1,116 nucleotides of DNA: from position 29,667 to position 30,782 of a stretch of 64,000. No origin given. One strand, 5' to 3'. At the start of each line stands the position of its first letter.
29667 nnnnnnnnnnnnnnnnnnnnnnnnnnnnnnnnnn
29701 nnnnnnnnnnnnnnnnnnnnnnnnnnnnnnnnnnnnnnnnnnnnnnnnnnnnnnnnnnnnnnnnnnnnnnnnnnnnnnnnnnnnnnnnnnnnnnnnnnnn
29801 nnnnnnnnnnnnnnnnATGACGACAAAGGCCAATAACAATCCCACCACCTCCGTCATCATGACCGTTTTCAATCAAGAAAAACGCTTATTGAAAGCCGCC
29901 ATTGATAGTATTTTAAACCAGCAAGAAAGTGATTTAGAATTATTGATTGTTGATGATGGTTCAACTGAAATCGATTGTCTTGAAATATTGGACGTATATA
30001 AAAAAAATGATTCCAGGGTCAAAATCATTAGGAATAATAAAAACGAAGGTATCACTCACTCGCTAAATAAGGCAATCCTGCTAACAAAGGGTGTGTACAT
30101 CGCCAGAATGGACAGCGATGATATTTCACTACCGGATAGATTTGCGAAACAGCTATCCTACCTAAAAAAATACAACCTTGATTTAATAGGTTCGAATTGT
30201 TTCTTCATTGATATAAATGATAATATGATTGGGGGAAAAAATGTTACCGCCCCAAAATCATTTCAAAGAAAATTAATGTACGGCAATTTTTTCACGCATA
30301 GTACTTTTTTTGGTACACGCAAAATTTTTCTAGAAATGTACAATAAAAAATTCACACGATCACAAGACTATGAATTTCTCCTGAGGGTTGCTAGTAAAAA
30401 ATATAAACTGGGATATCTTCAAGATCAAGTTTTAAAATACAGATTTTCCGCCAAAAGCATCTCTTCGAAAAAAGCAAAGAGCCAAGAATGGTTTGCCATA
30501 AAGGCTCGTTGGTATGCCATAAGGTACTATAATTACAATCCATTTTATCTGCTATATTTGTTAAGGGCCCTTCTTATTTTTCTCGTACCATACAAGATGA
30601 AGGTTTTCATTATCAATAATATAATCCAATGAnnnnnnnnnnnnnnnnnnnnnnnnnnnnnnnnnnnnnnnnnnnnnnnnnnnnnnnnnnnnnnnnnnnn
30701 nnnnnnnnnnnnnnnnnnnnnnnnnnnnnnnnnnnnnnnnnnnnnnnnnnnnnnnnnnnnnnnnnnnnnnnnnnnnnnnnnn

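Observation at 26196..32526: Six translationally coupled glycan genes (serial ATGA overlaps) in a cluster rich in methyltransferases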

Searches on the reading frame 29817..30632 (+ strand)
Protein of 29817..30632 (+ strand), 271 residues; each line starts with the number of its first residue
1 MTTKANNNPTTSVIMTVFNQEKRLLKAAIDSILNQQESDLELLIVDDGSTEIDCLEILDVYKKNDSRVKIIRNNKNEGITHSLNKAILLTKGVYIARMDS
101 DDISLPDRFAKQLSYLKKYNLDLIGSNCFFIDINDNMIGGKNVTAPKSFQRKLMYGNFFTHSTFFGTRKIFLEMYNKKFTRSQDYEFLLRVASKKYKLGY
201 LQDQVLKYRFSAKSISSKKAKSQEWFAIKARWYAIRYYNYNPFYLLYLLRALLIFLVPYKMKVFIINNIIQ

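Call 4: search_protein_families(library=pfam, proteins=[window:29817-30632:+], max_evalue=0.01)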
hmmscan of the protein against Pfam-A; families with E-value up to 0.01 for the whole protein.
window:29817-30632:+ (271 aa): 3 families
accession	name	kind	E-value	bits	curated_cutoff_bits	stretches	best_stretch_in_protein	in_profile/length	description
PF00535.33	Glycos_transf_2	-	1.6e-29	103.5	23.3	1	12-171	1-163/168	Glycosyl transferase family 2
PF10111.15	Glyco_tranf_2_2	-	8.7e-09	35.7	27.3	1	12-217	1-224/276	Glycosyltransferase like family 2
PF13641.12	Glyco_tranf_2_3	-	4.5e-07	30.6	27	1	9-127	1-122/230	Glycosyltransferase like family 2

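Call 62: search_protein_families(library=ncbifam, proteins=[window:29817-30632:+], max_evalue=1e-10)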
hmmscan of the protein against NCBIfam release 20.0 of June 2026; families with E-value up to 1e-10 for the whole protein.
window:29817-30632:+ (271 aa): 8 families
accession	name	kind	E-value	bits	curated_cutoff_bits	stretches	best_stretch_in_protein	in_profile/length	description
NF053739.1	GlytfEpsEBac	equivalog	6.8e-32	110.5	450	1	9-260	1-253/265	glycosyltransferase EpsE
NF047683.1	TeichurnBiosyTuaG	equivalog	4e-28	98.7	400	1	6-228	3-225/252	teichuronic acid biosynthesis protein TuaG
NF007482.0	PRK10073.1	equivalog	1.7e-20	73.3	423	1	6-225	3-232/334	glycosyltransferase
NF007453.0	PRK10018.1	equivalog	1e-19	71.2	382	1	6-222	3-222/280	colanic acid biosynthesis glycosyltransferase WcaA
TIGR04017.1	WcaA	equivalog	2.8e-19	69.8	495.75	1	6-195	2-192/279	colanic acid biosynthesis glycosyltransferase WcaA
TIGR03937.1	PgaC_IcaA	equivalog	1.8e-12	46.9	422.3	1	4-103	40-137/407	poly-beta-1,6-N-acetyl-D-glucosamine synthase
NF050050.1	ProtGlycPglI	equivalog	1.3e-11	44.5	500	1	9-210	2-202/306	GalNAc(5)-diNAcBac-PP-undecaprenol beta-1,3-glucosyltransferase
TIGR04242.1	nodulat_NodC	equivalog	1.6e-11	43.8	550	1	3-115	42-155/395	chitooligosaccharide synthase NodC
